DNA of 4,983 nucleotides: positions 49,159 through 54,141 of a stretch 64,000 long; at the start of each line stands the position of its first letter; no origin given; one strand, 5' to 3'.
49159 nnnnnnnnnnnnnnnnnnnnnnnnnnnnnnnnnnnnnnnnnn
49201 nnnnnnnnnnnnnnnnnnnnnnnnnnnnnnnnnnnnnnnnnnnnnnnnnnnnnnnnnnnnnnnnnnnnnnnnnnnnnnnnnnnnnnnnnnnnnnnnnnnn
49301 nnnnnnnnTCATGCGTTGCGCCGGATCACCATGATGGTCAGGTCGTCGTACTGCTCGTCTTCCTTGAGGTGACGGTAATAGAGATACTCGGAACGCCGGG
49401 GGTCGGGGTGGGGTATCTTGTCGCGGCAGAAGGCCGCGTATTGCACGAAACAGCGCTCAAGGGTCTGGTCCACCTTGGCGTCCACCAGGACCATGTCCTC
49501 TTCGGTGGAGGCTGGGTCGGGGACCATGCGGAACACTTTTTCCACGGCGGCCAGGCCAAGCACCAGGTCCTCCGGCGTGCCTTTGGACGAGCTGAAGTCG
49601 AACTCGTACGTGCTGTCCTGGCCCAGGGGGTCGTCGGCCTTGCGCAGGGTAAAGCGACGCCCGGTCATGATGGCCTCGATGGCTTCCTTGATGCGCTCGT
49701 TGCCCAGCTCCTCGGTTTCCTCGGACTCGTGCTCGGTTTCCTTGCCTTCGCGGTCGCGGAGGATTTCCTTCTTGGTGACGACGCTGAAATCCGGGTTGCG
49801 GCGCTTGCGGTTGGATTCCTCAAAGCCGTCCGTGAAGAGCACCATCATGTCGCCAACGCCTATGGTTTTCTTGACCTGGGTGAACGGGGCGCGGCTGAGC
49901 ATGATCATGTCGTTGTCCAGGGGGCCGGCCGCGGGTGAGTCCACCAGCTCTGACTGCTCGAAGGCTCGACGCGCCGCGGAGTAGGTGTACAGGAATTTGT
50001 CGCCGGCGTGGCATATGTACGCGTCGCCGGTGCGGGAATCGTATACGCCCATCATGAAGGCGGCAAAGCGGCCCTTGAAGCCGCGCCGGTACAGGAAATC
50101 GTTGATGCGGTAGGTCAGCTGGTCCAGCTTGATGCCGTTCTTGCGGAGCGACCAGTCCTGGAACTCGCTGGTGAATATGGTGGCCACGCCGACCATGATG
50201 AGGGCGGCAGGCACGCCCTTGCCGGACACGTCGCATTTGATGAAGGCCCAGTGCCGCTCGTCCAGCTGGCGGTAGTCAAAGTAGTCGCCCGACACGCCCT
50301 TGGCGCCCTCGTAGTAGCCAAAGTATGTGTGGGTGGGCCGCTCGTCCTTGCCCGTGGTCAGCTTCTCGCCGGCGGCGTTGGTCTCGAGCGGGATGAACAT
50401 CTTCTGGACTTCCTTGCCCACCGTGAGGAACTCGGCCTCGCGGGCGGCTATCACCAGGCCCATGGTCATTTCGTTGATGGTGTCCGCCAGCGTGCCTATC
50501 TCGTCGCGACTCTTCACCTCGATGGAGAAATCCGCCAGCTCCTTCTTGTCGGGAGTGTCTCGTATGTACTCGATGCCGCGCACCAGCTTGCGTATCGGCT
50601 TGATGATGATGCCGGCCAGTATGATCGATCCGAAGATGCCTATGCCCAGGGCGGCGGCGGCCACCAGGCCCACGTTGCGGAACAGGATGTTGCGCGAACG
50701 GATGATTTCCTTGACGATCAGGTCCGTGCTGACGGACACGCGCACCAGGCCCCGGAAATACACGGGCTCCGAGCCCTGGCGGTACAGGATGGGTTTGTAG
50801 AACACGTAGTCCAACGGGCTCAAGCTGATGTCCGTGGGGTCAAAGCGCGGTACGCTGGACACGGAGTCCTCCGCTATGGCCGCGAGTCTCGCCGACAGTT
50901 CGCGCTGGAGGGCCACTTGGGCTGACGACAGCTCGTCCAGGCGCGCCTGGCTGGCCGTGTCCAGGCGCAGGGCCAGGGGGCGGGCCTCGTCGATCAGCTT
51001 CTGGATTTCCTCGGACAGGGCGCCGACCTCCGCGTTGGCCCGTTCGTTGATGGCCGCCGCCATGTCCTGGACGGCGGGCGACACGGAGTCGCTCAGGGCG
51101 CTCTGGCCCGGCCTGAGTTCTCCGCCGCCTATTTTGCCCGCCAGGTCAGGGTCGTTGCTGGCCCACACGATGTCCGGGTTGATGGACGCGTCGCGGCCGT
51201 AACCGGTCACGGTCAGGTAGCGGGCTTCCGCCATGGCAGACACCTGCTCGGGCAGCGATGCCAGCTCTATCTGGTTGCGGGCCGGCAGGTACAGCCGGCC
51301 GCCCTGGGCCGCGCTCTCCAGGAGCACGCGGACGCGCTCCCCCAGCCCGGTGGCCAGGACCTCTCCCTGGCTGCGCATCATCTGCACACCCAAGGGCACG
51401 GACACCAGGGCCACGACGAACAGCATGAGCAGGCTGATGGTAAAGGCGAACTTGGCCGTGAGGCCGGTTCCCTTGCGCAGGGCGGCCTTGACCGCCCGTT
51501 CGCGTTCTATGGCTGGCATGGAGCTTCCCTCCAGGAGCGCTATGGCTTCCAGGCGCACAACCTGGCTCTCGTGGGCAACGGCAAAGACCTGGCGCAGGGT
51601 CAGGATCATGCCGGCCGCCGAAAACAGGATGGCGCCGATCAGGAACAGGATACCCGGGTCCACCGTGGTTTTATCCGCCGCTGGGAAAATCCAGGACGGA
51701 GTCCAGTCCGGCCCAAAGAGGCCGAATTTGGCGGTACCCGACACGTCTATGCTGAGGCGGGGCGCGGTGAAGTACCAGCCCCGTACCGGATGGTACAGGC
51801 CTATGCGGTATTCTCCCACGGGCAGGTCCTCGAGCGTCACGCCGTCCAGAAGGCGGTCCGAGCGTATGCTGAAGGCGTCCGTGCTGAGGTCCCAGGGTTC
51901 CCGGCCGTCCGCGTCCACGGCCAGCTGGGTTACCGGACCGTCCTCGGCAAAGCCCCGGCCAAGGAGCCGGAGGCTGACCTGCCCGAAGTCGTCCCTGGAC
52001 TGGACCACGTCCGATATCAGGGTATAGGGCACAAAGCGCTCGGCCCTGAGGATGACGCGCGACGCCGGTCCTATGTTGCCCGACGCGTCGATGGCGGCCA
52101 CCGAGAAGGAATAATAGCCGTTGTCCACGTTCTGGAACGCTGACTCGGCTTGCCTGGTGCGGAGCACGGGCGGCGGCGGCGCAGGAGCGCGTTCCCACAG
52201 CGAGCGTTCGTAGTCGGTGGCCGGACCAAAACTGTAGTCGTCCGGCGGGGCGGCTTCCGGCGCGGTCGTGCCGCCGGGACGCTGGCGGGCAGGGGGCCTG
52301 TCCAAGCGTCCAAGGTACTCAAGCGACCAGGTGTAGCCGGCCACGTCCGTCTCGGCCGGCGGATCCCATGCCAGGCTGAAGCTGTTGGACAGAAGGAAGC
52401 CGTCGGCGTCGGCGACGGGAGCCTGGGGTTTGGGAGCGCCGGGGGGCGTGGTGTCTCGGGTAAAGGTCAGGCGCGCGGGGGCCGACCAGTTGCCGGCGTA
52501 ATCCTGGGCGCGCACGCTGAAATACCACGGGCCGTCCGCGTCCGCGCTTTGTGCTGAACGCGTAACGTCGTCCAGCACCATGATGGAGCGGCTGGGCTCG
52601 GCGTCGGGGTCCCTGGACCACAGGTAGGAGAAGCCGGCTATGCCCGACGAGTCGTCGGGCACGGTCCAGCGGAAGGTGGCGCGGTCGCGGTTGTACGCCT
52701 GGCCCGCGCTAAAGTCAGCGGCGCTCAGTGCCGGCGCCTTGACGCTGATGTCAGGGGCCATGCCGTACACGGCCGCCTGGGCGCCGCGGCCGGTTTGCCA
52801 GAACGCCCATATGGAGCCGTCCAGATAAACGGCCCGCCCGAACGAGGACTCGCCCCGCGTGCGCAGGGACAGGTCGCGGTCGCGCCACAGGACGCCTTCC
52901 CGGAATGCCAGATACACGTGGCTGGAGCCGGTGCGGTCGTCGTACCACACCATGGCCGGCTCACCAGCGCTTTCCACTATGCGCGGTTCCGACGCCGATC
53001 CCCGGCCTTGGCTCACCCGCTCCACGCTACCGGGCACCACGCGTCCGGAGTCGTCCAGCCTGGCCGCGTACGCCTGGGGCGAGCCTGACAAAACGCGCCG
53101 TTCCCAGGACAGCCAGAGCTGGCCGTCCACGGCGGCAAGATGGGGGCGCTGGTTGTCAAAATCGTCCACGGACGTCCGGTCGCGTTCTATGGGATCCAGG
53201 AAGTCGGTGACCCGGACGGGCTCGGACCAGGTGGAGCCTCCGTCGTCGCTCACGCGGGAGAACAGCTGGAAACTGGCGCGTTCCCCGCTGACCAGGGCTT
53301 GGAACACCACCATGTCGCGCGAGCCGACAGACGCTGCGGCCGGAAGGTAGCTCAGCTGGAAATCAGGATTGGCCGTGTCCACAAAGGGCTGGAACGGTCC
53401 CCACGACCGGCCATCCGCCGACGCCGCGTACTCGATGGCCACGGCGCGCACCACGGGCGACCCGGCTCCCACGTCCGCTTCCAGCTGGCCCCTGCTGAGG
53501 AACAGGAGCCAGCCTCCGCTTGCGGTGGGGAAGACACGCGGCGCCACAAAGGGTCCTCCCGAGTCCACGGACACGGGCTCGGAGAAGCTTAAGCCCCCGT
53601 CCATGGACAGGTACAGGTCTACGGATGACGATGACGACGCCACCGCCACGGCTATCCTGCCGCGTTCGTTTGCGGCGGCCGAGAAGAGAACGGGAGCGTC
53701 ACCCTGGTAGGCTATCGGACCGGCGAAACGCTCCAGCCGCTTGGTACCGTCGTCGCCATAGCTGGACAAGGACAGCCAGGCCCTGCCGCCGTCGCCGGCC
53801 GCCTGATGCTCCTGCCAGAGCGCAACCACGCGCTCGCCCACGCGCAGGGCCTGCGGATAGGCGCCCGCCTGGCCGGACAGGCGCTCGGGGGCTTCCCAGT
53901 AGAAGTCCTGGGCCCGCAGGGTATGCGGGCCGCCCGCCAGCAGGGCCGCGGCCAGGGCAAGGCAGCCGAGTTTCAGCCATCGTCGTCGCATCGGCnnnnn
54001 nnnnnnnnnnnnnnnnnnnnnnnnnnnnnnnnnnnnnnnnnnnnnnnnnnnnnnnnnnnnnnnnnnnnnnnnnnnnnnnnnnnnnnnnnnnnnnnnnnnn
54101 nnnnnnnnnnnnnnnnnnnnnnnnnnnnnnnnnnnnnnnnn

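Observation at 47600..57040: Tightly coupled three-gene operon: exported 1014-aa TPR protein, then a 1560-aa BNR/HAMP/PP2C receptor, then an ABC exporter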

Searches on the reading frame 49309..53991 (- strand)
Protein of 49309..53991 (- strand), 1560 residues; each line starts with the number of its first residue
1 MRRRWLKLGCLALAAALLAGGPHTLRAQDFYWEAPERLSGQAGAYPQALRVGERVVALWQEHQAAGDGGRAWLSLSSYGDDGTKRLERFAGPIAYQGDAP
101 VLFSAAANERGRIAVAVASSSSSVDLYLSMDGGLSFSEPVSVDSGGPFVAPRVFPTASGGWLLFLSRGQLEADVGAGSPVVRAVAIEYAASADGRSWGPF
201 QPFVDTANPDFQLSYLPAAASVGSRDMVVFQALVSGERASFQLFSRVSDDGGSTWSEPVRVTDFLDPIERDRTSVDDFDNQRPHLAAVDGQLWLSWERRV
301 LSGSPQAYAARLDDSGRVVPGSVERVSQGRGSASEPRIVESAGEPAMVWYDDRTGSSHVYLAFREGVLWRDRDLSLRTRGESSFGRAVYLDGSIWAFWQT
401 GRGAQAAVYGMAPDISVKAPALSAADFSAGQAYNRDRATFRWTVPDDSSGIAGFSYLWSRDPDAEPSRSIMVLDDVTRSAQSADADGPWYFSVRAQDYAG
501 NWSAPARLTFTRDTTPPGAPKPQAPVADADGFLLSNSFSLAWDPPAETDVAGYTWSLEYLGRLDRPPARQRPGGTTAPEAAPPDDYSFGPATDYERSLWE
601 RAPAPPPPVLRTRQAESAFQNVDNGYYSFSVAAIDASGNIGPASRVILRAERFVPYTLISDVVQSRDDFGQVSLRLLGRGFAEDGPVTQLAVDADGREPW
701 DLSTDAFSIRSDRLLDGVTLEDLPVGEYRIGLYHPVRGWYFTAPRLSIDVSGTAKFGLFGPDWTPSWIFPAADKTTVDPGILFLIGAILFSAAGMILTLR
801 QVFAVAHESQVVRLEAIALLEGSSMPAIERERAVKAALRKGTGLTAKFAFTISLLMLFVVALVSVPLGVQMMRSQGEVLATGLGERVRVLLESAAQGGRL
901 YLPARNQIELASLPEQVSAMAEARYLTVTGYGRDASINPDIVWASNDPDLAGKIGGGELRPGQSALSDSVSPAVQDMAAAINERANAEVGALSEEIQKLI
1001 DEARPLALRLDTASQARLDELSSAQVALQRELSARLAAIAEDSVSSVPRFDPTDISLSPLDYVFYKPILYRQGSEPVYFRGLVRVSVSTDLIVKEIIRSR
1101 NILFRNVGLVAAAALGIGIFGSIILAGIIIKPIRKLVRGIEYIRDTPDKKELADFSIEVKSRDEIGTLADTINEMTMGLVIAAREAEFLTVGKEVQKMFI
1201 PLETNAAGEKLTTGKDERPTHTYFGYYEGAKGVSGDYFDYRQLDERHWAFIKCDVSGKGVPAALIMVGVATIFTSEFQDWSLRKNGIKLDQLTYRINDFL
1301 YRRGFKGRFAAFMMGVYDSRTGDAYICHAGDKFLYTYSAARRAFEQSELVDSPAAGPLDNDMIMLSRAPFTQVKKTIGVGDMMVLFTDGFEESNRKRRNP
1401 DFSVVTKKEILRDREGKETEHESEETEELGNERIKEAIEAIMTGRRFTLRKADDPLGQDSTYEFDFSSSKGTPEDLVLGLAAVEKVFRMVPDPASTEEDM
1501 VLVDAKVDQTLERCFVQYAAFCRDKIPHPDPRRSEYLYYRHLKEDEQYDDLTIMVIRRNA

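Call 3: search_protein_families(library=pfam, proteins=[window:49309-53991:-], max_evalue=0.01)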
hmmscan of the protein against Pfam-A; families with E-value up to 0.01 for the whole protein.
window:49309-53991:- (1560 aa): 3 families
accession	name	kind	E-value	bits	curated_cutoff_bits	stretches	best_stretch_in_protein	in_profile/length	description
PF07228.17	SpoIIE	-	5.8e-21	75.7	25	1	1245-1412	2-154/192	Stage II sporulation protein E (SpoIIE)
PF00672.30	HAMP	-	2.9e-06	28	25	1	1125-1179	2-51/53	HAMP domain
PF19077.6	Big_13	-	0.0046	17.9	27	0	480-514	68-102/102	Bacterial Ig-like domain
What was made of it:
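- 49309..53991 (-): TP0854-family receptor phosphatase, 1560 aa. Layout: signal peptide; BNR/sialidase-type beta-propeller (~30-415); Ig-like beta-sandwiches (~420-750); TM1 (~779-800); cytoplasmic helical loop; TM2 (~846-870); periplasmic alpha/beta domain (~872-1088, Cache-like topology); TM3; HAMP (1125-1179); SpoIIE/PP2C domain (~1200-1560) with a conserved insertion of about 150 aa (1393-1545). Pfam HAMP and SpoIIE (call 3).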

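Call 9: find_homologous_proteins(query=window:49309-53991:-)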
Query window:49309-53991:- (1560 aa): 60 proteins with E <= 0.001 among 8000 candidates.
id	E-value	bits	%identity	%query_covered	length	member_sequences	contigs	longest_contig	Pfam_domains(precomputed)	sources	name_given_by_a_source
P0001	0.0e+0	2206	63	98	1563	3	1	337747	PF00672.31,PF07228.18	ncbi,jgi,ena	-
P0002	0.0e+0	2188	64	96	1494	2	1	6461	PF00672.31,PF07228.18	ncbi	ncbi:MAG: HAMP domain-containing protein, partial [Spirochaetales bacterium]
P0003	0.0e+0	2146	62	98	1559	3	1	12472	PF00672.31,PF07228.18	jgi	jgi:hypothetical protein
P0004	0.0e+0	2064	60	98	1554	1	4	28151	PF00672.31,PF07228.18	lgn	-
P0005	0.0e+0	1993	58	99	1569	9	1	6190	PF00672.31,PF07228.18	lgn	-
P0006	0.0e+0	1966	56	99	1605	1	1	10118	PF00672.31,PF07228.18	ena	-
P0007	0.0e+0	1951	55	100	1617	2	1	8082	PF00672.31,PF07228.18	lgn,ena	-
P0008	0.0e+0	1950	56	100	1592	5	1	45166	PF00672.31,PF07228.18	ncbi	ncbi:MAG: SpoIIE family protein phosphatase [Clostridia bacterium]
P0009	0.0e+0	1949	57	98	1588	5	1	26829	PF13088.13,PF07228.18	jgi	-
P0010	0.0e+0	1943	56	98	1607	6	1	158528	PF00672.31,PF07228.18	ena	-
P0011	0.0e+0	1942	57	99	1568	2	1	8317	PF00672.31,PF07228.18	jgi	jgi:hypothetical protein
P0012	0.0e+0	1935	57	98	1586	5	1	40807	PF07228.18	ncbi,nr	ncbi:MAG: SpoIIE family protein phosphatase [Spirochaetes bacterium]|nr:SpoIIE family protein phosph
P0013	0.0e+0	1933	56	99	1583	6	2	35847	PF00672.31,PF07228.18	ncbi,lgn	-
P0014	0.0e+0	1929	57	98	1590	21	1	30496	PF00672.31,PF07228.18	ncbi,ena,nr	ncbi:MAG TPA: SpoIIE family protein phosphatase [Spirochaetia bacterium]|nr:SpoIIE family protein ph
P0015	0.0e+0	1919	56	99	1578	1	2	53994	PF13088.13,PF07228.18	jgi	-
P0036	0.0e+0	1455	47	98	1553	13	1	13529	PF13088.13,PF07228.18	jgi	-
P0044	0.0e+0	1194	41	100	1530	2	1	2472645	PF00672.31,PF07228.18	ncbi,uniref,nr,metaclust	ncbi:SpoIIE family protein phosphatase [Spirochaeta thermophila]|uniref:HAMP domain protein n=1 Tax=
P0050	0.0e+0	1132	40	96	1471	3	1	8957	PF13088.13,PF07228.18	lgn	-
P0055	0.0e+0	1097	37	100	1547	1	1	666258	PF07228.18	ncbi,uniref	ncbi:SpoIIE family protein phosphatase [Spirochaetia bacterium 38H-sp]|uniref:SpoIIE family protein 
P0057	0.0e+0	1062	37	99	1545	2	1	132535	PF00672.31,PF07228.18,PF19077.7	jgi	jgi:hypothetical protein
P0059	2.2e-268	912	42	73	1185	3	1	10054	PF13088.13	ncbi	-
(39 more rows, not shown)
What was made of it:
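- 49309..53991 (-): 58 full-length homologs at 37-64% identity (call 9).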

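Call 11: find_related_loci(query=A1, collection=genome_contigs, flank=10000)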
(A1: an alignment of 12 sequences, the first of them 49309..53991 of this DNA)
Query A1 (1560 aa) in genome_contigs; peptide patterns used: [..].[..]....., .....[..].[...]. (x = any residue, [..] = any of these).
588 stretches matched a pattern; 549 encode a relative of the query (tblastn E <= 1e-3); the best 80 are kept; 80 distinct loci.
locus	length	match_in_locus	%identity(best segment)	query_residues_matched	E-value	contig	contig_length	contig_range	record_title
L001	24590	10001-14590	63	29-1560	0e+0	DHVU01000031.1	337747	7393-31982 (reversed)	MAG TPA_asm: Spirochaetaceae bacterium UBA5200 UBA5200_contig_2811, whole genome shotgun sequence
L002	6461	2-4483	64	68-1560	0e+0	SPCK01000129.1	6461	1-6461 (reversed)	MAG: Spirochaetales bacterium isolate das_tool.maxbin2.98 k141_4192251, whole genome shotgun sequence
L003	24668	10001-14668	57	29-1559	0e+0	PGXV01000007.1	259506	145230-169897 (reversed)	MAG: Spirochaetae bacterium HGW-Spirochaetae-3 08E140C01_z5_2013_Ig3399_v2_scaffold_103, whole genome shotgun sequence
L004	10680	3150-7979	55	2-1560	0e+0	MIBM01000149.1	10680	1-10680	MAG: Spirochaetes bacterium RIFOXYC1_FULL_54_7 rifoxyc1_full_scaffold_2628, whole genome shotgun sequence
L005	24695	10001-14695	56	3-1559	0e+0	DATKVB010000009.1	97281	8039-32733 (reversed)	MAG TPA_asm: bacterium isolate SMAG_U14122 k141_2926325, whole genome shotgun sequence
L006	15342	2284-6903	58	22-1559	0e+0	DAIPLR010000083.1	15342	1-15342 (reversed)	MAG TPA_asm: Spirochaetales bacterium isolate CTOTU29483 NODE_2184_length_15342_cov_8.817230, whole genome shotgun seque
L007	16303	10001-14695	54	29-1559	0e+0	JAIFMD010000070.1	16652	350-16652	MAG: Spirochaetes bacterium isolate bin_251 scaffold_7008, whole genome shotgun sequence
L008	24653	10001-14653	54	29-1559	0e+0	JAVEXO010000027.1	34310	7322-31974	MAG: Spirochaetia bacterium isolate BF4_174 NODE_3625_length_34310_cov_6.100167_Biofilm4, whole genome shotgun sequence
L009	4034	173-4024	62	1-1275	0e+0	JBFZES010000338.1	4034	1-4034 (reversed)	MAG: Spirochaetaceae bacterium isolate PPR_0594 k121_6914357, whole genome shotgun sequence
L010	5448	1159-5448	56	2-1421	0e+0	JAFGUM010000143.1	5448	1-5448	MAG: Spirochaetales bacterium isolate ZodW_maxbin.191 k87_2837400, whole genome shotgun sequence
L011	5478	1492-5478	56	6-1306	0e+0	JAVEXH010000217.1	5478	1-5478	MAG: Spirochaetia bacterium isolate BF4_168 NODE_53535_length_5478_cov_2.945991_Biofilm4, whole genome shotgun sequence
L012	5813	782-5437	49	22-1559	0e+0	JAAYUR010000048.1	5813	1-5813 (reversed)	MAG: Treponema sp. isolate AS27yjCOA_177 85989_AS27, whole genome shotgun sequence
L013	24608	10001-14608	49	27-1559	0e+0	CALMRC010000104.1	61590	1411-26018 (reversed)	MAG TPA_asm: uncultured Spirochaetes bacterium isolate SRR6284162_bin.1_CONCOCT_v1.1_MAG genome assembly, contig: ERZ795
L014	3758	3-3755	55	113-1368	0e+0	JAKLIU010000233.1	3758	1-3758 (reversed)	MAG: Spirochaetes bacterium isolate RA.bin94 RA.bin94_233, whole genome shotgun sequence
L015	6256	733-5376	48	22-1559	0e+0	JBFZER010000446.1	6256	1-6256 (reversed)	MAG: Spirochaetota bacterium isolate PPR_0593 k121_4127288, whole genome shotgun sequence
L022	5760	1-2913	64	595-1560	0e+0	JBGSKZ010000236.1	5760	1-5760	MAG: Treponematales bacterium isolate JTS-AC194 k141_3636814, whole genome shotgun sequence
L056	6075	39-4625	40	26-1560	0e+0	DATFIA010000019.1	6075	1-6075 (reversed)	MAG TPA_asm: Treponemataceae bacterium isolate SMAG_U9106 k141_285118, whole genome shotgun sequence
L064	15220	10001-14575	41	11-1560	0e+0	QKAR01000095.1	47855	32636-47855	MAG: Spirochaetales bacterium isolate SZUA-377 scaffold_1225, whole genome shotgun sequence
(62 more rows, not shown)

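Call 16: search_protein_families(library=ncbifam, proteins=[window:49309-53991:-], max_evalue=0.01)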
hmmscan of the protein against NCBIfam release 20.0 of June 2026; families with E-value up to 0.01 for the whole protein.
window:49309-53991:- (1560 aa): 3 families
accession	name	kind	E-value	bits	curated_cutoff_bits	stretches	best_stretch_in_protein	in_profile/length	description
NF033092.0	HK_WalK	equivalog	5.9e-05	21.8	725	1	1063-1184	143-251/594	cell wall metabolism sensor histidine kinase WalK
NF045505.1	RR_RssB_Pseudo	equivalog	0.00063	18.9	700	1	1233-1274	189-230/394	two-component system response regulator RssB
NF047446.1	barrel_OmpL47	domain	0.00087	19.7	40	0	482-511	38-67/68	OmpL47-type beta-barrel domain-containing protein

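Call 53: find_encoding_contigs(protein=P0044, flank=9000, max_places=1)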
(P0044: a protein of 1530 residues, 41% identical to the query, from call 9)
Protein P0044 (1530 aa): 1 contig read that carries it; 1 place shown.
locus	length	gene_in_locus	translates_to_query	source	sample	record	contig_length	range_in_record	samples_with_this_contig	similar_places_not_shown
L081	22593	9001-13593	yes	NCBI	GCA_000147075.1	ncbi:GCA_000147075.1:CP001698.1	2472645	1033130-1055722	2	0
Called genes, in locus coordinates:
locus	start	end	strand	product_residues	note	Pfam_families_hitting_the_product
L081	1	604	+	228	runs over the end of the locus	PF02592:Vut_1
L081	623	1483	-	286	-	-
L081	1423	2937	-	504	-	-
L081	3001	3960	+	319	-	PF12796:Ank_2, PF13606:Ank_3 (faint), PF12796:Ank_2, PF13637:Ank_4 (weak), PF13857:Ank_5, PF00023:Ank (weak)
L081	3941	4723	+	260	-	-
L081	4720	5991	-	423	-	PF03687:UPF0164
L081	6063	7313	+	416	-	PF14559:TPR_19 (faint)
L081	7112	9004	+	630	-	PF27421:TP_0855_helical, PF27427:TP_0855_C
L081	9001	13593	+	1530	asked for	PF00672:HAMP (weak), PF07228:SpoIIE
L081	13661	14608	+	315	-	-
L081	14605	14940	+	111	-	PF13248:Zn_ribbon_3 (faint), PF13240:Zn_Ribbon_1 (faint), PF12773:DZR (weak)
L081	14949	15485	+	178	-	-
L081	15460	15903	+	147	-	PF02643:DUF192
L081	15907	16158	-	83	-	PF02609:Exonuc_VII_S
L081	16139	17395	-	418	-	PF13742:tRNA_anti_2, PF01336:tRNA_anti-codon, PF02601:Exonuc_VII_L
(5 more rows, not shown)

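Call 54: find_encoding_contigs(protein=P0055, flank=9000, max_places=1)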
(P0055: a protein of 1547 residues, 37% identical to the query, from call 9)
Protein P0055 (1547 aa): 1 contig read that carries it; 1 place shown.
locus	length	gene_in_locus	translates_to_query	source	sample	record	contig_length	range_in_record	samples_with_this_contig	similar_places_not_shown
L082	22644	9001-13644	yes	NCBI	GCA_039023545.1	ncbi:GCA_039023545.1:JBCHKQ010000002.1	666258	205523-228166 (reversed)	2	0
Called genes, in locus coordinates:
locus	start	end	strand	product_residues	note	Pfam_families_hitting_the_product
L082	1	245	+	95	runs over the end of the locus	PF06305:LapA_dom (weak)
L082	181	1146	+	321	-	PF14559:TPR_19 (faint), PF05036:SPOR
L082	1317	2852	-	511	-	-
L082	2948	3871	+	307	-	PF13606:Ank_3 (faint), PF12796:Ank_2, PF13637:Ank_4 (faint), PF00023:Ank (faint), PF12796:Ank_2, PF13857:Ank_5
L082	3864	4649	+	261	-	-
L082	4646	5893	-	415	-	PF03687:UPF0164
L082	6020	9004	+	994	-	PF27421:TP_0855_helical, PF27427:TP_0855_C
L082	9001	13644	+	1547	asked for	PF07228:SpoIIE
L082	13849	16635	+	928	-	PF02463:SMC_N, PF13175:AAA_15, PF13476:AAA_23, PF13555:AAA_29 (weak), PF13304:AAA_21 (weak), PF24161:CCDC39 (faint), PF06160:EzrA (faint)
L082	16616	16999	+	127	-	-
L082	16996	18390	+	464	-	-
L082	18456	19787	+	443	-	PF02881:SRP54_N, PF00448:SRP54, PF01656:CbiA, PF02978:SRP_SPB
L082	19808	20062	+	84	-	PF00886:Ribosomal_S16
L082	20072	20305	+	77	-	PF13083:KH_KhpA-B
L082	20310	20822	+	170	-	PF01782:RimM, PF05239:PRC, PF24986:PRC_RimM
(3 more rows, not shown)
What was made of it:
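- On TP_0855 family (PF27421 TP_0855_helical, PF27427 TP_0855_C): Both families are recorded on the syntenic orthologs (calls 53, 54).
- The same triad in S. thermophila and strain 38H-sp, with Pfam TP_0855_helical/TP_0855_C (calls 53, 54).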

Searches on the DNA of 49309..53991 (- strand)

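Call 26: search_rna_families(sources=[L031, L038, L040, L044, L047, L062], threshold=gathering)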
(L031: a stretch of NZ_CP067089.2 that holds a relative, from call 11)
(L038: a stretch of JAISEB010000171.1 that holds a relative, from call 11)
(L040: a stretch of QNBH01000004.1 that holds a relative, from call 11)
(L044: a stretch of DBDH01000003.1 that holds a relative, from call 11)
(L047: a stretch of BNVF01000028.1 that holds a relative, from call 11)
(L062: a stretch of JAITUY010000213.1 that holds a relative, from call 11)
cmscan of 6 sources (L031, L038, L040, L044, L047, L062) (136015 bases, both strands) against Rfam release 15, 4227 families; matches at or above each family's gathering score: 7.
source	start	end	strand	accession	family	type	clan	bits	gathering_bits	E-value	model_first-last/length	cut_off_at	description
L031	8080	11037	+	RF02541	LSU_rRNA_bacteria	Gene; rRNA;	CL00112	2822.1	50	0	1-2925/2925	no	Bacterial large subunit ribosomal RNA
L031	6091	7635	+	RF00177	SSU_rRNA_bacteria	Gene; rRNA;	CL00111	1574.3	50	0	1-1533/1533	no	Bacterial small subunit ribosomal RNA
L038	23275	23845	+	RF00010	RNaseP_bact_a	Gene; ribozyme;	CL00002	226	100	9.1e-72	1-367/367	no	Bacterial RNase P class A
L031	11233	11348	+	RF00001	5S_rRNA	Gene; rRNA;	CL00113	88.1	38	3.5e-17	1-120/120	no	5S ribosomal RNA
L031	7859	7932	+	RF00005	tRNA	Gene; tRNA;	CL00001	69.9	29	7.2e-13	1-71/71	no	tRNA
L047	14952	15024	-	RF00005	tRNA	Gene; tRNA;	CL00001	66.8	29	5.1e-12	1-71/71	no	tRNA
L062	16138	16210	+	RF00005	tRNA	Gene; tRNA;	CL00001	61.4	29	1.6e-10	1-71/71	no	tRNA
